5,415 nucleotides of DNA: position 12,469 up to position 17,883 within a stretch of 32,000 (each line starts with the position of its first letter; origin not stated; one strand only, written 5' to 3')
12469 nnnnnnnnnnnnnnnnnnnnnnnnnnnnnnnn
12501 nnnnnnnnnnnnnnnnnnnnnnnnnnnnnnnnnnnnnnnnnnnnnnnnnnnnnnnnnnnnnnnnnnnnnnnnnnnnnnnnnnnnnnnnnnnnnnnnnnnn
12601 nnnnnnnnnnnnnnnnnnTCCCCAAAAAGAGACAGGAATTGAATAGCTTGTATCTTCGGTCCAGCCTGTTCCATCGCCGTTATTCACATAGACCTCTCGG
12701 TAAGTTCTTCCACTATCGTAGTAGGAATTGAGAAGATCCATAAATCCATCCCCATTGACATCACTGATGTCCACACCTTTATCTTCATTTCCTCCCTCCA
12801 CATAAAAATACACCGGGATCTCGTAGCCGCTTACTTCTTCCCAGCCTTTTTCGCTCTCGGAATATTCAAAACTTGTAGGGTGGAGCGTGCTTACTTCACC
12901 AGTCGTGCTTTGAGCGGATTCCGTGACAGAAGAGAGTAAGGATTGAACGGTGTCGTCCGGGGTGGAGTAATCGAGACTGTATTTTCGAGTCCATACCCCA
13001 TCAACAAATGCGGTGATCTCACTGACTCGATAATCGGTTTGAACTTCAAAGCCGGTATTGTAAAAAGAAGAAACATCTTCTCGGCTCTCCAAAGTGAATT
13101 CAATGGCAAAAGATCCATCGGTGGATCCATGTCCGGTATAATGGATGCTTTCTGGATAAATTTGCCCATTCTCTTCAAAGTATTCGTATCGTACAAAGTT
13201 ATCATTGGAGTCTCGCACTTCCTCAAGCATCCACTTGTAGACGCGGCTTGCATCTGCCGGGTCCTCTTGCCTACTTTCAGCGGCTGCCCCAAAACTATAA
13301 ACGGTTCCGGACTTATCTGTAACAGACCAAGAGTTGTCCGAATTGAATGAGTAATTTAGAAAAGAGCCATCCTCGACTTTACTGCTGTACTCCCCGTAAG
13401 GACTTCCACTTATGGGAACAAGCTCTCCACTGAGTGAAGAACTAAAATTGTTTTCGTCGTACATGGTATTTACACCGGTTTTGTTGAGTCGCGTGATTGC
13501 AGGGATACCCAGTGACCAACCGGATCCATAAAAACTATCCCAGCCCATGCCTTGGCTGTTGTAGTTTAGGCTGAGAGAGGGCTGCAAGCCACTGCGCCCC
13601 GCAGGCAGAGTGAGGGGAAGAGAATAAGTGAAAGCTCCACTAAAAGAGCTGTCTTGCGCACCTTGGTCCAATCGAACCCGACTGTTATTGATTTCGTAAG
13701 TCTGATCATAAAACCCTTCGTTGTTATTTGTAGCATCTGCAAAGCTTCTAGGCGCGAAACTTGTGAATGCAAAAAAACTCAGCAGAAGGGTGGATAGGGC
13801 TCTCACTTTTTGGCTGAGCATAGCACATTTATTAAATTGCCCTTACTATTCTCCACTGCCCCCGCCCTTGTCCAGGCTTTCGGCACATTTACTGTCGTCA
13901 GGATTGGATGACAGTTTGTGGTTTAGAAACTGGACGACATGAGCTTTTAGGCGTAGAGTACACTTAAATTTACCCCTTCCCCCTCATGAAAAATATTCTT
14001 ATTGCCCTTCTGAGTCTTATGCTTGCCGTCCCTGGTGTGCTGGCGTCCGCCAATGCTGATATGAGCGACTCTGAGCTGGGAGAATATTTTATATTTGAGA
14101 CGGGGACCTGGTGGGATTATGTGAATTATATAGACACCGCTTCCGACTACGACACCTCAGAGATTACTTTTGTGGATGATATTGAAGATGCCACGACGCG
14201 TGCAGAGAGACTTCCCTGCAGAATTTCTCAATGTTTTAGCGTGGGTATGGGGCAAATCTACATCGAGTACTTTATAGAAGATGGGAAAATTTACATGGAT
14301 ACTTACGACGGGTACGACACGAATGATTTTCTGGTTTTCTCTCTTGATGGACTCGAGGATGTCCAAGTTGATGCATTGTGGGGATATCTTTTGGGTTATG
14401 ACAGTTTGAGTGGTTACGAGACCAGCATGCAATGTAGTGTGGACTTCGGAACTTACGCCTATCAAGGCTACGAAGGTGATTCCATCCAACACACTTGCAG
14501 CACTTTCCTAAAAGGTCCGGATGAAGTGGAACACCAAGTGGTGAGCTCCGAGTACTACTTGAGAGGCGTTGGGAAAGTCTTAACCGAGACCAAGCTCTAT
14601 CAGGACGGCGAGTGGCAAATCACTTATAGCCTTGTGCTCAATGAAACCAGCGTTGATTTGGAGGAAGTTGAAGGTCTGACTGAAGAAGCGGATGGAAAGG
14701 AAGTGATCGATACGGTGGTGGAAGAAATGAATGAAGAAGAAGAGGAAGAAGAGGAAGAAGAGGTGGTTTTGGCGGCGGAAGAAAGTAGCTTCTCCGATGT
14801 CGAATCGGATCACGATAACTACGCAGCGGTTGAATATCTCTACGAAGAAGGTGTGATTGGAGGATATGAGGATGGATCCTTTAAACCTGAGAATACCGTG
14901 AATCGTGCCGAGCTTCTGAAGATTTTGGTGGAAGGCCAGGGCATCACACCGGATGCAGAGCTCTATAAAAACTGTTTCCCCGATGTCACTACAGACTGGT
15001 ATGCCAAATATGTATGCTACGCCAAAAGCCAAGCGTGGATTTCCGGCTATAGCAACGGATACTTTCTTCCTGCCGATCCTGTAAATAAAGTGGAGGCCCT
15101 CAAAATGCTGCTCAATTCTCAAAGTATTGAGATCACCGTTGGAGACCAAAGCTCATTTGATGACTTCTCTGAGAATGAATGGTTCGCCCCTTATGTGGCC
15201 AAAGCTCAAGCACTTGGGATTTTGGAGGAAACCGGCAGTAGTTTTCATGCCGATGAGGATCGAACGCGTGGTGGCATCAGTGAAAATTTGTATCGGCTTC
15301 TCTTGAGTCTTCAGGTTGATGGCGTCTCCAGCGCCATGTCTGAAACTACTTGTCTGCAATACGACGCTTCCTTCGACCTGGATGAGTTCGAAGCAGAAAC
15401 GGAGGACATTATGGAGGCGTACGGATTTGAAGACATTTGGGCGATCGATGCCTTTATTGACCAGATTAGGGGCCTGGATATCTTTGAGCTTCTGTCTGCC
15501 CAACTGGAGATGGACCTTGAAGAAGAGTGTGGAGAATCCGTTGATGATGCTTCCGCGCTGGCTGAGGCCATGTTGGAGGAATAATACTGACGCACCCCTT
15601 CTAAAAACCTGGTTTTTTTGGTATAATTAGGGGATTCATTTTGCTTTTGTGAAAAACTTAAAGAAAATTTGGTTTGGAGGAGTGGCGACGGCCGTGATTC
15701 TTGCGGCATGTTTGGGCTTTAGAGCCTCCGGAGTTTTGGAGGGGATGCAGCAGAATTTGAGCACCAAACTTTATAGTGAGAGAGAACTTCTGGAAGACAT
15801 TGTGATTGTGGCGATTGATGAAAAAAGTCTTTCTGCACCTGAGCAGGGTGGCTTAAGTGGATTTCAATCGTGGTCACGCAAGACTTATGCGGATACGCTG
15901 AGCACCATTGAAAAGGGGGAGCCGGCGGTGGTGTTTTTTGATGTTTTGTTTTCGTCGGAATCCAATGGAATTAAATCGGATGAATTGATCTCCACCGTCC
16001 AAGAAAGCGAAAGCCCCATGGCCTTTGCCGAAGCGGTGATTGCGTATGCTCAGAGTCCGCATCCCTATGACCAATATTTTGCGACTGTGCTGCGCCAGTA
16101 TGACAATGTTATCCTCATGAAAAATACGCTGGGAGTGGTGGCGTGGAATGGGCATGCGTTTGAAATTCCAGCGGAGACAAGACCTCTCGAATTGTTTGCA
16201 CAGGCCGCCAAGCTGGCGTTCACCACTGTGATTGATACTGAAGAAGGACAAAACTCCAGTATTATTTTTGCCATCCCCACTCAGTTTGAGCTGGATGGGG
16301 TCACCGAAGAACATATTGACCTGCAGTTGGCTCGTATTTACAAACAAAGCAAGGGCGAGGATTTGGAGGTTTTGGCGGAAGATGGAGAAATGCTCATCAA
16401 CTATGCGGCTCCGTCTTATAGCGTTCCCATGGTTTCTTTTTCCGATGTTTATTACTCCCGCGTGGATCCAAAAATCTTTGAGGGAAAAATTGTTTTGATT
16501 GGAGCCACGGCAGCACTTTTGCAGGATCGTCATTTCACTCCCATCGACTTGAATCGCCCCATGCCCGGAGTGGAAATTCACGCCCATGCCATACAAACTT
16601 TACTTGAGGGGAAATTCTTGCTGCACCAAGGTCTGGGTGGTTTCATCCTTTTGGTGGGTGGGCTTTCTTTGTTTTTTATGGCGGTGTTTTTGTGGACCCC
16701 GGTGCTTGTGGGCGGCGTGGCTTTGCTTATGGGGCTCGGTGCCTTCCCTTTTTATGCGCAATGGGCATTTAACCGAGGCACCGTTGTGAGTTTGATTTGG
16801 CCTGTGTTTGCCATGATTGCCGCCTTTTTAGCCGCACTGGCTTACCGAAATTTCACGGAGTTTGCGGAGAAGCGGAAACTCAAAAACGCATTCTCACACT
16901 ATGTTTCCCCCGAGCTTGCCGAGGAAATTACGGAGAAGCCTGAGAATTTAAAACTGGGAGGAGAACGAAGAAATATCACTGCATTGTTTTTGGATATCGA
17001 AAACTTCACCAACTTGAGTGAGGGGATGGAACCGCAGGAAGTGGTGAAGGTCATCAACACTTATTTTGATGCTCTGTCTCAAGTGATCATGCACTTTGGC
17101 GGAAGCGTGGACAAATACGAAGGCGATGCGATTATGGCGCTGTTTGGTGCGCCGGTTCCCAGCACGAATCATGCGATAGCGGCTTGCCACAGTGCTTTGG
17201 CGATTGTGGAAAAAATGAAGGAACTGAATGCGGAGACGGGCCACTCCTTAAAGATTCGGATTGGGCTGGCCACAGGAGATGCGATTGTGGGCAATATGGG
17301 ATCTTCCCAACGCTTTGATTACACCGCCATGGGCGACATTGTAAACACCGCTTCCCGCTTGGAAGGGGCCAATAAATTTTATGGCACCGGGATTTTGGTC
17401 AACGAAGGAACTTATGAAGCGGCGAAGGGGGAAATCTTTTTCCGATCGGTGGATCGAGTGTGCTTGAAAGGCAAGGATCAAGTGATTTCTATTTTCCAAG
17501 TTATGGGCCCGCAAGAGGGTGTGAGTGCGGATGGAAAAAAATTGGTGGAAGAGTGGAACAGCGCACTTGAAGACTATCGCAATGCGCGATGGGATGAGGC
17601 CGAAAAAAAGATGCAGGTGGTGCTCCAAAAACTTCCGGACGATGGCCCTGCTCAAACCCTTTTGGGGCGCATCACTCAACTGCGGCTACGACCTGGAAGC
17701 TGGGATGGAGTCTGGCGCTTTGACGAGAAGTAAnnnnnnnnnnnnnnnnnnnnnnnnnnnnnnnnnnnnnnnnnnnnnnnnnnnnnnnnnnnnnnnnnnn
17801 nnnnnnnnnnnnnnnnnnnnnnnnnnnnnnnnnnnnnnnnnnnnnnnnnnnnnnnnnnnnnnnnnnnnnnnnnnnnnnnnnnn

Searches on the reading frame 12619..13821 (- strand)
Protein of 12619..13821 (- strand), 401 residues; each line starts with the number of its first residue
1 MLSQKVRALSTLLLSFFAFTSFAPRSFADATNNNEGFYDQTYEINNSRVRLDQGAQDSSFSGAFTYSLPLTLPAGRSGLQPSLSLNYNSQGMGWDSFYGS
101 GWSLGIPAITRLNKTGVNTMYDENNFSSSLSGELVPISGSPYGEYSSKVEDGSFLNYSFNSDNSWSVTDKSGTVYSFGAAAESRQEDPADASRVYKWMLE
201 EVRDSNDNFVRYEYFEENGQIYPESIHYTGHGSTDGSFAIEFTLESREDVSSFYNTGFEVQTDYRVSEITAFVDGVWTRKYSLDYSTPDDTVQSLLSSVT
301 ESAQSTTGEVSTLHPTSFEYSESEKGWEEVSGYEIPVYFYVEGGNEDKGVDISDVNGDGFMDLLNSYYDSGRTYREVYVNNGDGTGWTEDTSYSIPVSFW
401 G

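Call 38: find_homologous_proteins(query=window:12619-13821:-)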
Query seq(401 aa) (401 aa): 45 proteins with E <= 0.001 among 4868 candidates.
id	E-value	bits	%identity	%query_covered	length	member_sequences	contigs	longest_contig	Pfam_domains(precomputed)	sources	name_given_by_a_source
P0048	4.3e-126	439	45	80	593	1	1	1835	PF01839.30,PF12256.15,PF00404.25,PF13517.13,PF03534.19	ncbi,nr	ncbi:MAG: FG-GAP-like repeat-containing protein, partial [Anaerolineae bacterium]|nr:FG-GAP-like rep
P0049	2.7e-114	401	50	84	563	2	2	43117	PF01839.30,PF12256.15,PF13517.13,PF03534.19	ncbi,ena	-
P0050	7.7e-103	363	45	85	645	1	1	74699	PF01839.30,PF12256.15,PF13517.13,PF03534.19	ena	-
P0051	1.4e-97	345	43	96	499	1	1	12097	PF01839.30,PF13517.13,PF03534.19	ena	-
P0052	2.1e-94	335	43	99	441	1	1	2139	PF13517.13,PF03534.19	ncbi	ncbi:MAG: SpvB/TcaC N-terminal domain-containing protein, partial [Patescibacteria group bacterium]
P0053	3.8e-94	334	47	86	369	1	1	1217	PF03534.19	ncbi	-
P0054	2.1e-93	332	41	90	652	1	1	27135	PF13517.13,PF03534.19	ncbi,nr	ncbi:MAG: FG-GAP-like repeat-containing protein, partial [Planctomycetes bacterium]|nr:FG-GAP-like r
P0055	4.7e-90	321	48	78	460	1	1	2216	PF03534.19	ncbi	-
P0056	5.0e-88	314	46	87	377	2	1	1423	PF03534.19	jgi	jgi:Salmonella virulence plasmid 65kDa B protein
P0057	2.5e-87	312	47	77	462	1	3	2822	PF03534.19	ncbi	-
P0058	1.1e-86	310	51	68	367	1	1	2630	PF03534.19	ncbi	ncbi:MAG: hypothetical protein COU22_02975, partial [Candidatus Komeilibacteria bacterium CG10_big_f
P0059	5.1e-86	307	49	74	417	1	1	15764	PF03534.19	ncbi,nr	ncbi:hypothetical protein JW977_03820, partial [Candidatus Falkowbacteria bacterium]|nr:hypothetical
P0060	2.3e-82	295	42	89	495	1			PF01839.30,PF12256.15,PF13517.13,PF03534.19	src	-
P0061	9.9e-77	277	46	75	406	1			PF03534.19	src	-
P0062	1.4e-74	270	51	64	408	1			PF03534.19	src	-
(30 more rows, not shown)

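Call 39: find_encoding_contigs(protein=P0049, flank=6000, max_places=3)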
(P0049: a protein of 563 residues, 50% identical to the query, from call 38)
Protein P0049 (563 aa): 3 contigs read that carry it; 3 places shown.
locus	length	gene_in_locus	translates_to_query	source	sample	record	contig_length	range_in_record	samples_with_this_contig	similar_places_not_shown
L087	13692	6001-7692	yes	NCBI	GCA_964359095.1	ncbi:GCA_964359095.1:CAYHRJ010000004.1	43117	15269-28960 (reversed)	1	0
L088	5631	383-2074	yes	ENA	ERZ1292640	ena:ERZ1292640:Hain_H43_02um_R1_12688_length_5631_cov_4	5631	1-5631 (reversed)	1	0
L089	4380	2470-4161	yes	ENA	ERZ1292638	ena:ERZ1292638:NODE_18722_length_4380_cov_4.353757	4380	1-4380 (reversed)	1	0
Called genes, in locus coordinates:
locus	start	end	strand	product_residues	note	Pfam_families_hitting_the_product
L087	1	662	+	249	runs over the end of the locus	PF18884:TSP3_bac (faint)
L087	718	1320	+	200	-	PF18884:TSP3_bac (weak)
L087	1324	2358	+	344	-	-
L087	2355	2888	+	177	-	PF02130:YbeY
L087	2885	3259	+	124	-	PF01219:DAGK_prokar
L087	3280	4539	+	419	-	PF11104:PilM_2 (faint), PF02491:SHS2_FTSA, PF06723:MreB_Mbl, PF14450:FtsA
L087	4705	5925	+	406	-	PF00091:Tubulin, PF12327:FtsZ_C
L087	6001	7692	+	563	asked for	PF03534:SpvB, PF12256:TcdB_toxin_midN (faint), PF01839:FG-GAP (faint), PF13517:FG-GAP_3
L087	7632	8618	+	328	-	PF13517:FG-GAP_3 (weak), PF12256:TcdB_toxin_midN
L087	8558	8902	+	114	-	PF15650:Tox-REase-9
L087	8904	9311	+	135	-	-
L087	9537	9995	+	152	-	PF22811:Zn_ribbon_NrdR, PF03477:ATP-cone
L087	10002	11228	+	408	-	PF00089:Trypsin, PF13365:Trypsin_2, PF13180:PDZ_2, PF17820:PDZ_6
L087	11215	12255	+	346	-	PF00224:PK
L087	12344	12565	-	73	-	-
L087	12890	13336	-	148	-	PF00041:fn3 (weak)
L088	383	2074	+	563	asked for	PF03534:SpvB, PF12256:TcdB_toxin_midN (faint), PF01839:FG-GAP (faint), PF13517:FG-GAP_3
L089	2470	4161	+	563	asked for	PF03534:SpvB, PF12256:TcdB_toxin_midN (faint), PF01839:FG-GAP (faint), PF13517:FG-GAP_3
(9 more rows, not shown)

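Call 40: find_encoding_contigs(protein=P0051, flank=6000, max_places=3)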
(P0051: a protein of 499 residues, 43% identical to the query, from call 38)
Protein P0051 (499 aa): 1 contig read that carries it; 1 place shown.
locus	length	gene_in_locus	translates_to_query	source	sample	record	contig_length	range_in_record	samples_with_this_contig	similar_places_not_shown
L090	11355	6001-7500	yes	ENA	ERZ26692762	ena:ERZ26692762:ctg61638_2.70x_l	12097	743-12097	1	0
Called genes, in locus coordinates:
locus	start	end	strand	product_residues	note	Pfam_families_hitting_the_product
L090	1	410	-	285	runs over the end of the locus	PF02481:DNA_processg_A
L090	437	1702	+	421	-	PF02403:Seryl_tRNA_N, PF00587:tRNA-synt_2b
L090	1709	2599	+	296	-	-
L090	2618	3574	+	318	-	PF01207:Dus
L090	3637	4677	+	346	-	PF05496:RuvB_N, PF06068:TIP49 (faint), PF13177:DNA_pol3_delta2, PF00004:AAA, PF13173:AAA_14 (weak), PF13177:DNA_pol3_delta2, PF22608:DNAX_ATPase_lid, PF12169:DNA_pol3_gamma3, +2 more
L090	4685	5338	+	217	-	PF00300:His_Phos_1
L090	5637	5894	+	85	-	PF01042:Ribonuc_L-PSP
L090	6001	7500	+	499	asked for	PF03534:SpvB, PF13517:FG-GAP_3 (faint), PF01839:FG-GAP (faint)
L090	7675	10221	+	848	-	PF13517:FG-GAP_3 (weak), PF05593:RHS_repeat (weak)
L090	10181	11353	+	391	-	?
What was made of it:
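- Tried and rejected: RHS N-terminal homologues are at most 50% identical and lie in unrelated contexts (calls 38-40).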

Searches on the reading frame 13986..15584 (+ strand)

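Call 11: search_protein_families(library=pfam, proteins=[window:13986-15584:+], max_evalue=0.01)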
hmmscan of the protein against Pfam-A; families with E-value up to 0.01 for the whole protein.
window:13986-15584:+ (532 aa): 1 family
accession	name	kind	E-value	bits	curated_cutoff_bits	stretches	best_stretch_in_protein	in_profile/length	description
PF00395.25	SLH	-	4.8e-26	90.9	20.8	2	268-310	1-43/44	S-layer homology domain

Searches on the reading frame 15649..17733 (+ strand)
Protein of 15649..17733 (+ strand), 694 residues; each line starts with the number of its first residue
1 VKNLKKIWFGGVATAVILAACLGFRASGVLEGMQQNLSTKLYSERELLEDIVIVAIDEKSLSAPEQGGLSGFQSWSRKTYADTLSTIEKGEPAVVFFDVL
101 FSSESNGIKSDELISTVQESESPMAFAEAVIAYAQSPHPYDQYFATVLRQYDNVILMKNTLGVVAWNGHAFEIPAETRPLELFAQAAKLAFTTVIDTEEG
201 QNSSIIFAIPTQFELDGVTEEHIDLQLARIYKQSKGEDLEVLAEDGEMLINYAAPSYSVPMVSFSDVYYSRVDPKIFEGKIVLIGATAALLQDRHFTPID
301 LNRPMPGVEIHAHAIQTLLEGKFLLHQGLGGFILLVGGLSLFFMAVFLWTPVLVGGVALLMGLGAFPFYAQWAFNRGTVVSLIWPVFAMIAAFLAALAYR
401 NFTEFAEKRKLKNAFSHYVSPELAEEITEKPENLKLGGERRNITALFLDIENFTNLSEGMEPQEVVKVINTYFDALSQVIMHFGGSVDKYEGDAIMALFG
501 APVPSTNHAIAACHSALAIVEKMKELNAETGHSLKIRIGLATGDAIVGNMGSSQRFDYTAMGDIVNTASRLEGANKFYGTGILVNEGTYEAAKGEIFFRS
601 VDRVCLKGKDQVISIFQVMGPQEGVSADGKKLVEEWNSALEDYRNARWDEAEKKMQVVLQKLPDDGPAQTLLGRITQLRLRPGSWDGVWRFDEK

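Call 11: search_protein_families(library=pfam, proteins=[window:15649-17733:+], max_evalue=0.01)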
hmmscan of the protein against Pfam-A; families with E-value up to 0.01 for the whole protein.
window:15649-17733:+ (694 aa): 3 families
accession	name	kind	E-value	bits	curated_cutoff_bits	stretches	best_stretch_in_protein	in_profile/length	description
PF05226.16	CHASE2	-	7.2e-44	150.7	26.3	1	17-326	2-229/257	CHASE2 domain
PF00211.25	Guanylate_cyc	-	3.1e-27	95.8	21.9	1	441-613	7-177/183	Adenylate and Guanylate cyclase catalytic domain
PF20968.2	MASE8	-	0.0021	18.7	26.2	1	330-411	65-153/154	MASE8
